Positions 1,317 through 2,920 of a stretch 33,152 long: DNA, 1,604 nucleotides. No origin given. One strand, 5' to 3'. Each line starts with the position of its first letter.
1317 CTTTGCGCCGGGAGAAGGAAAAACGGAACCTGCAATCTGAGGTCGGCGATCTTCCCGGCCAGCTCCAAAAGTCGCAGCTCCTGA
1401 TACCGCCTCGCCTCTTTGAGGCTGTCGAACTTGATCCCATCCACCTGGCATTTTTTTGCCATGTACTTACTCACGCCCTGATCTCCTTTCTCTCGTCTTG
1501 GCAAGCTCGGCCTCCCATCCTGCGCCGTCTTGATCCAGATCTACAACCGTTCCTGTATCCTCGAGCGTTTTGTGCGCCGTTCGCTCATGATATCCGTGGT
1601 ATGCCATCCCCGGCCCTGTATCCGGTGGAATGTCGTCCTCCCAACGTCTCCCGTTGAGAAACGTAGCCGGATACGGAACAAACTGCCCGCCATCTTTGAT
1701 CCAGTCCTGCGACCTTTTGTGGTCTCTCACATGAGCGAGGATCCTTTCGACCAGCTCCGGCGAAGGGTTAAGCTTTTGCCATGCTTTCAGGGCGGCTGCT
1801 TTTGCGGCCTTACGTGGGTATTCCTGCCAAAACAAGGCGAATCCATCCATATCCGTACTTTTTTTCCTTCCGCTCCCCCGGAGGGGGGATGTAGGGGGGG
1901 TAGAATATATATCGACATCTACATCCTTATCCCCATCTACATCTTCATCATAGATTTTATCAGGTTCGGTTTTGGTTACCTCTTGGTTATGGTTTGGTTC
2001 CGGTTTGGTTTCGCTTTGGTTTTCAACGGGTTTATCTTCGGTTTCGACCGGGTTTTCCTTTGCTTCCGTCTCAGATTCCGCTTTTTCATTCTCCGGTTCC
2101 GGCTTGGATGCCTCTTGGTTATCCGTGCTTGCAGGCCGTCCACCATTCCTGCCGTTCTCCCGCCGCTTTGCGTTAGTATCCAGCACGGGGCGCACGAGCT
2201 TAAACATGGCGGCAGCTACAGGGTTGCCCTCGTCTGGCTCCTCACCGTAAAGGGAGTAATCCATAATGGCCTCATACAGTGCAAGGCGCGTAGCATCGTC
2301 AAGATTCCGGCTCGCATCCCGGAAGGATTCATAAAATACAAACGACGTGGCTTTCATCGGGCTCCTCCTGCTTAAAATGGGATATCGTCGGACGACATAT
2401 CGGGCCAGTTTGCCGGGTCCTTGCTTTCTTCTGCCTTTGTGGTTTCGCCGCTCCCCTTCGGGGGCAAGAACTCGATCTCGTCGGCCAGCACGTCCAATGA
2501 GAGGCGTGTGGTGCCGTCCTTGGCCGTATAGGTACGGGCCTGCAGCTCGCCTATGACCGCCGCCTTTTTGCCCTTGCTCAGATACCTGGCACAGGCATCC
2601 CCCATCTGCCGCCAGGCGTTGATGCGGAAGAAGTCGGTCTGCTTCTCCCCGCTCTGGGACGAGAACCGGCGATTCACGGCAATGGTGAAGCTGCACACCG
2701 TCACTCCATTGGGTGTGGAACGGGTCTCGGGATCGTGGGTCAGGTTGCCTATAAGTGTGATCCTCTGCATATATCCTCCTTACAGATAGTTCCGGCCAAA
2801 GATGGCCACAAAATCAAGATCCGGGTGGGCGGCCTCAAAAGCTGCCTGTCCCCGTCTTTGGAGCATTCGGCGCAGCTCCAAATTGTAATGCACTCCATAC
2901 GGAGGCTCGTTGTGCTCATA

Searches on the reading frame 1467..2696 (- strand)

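Call 101: search_protein_families(library=pfam, proteins=[window:1467-2696:-], max_evalue=0.001)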
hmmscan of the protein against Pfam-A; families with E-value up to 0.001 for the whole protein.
window:1467-2696:- (409 aa): 1 family
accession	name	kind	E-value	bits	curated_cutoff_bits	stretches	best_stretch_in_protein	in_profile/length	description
PF19808.4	DUF6291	-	2.6e-17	63.2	27.2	1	118-187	1-69/79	Family of unknown function (DUF6291)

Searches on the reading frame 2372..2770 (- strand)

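Call 101: search_protein_families(library=pfam, proteins=[window:2372-2770:-], max_evalue=0.001)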
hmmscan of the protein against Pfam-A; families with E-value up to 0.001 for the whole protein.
window:2372-2770:- (132 aa): 1 family
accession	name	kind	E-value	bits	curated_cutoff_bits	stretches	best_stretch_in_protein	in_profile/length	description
PF00436.31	SSB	-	1.2e-29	102.9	26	1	1-102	1-104/104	Single-strand binding protein family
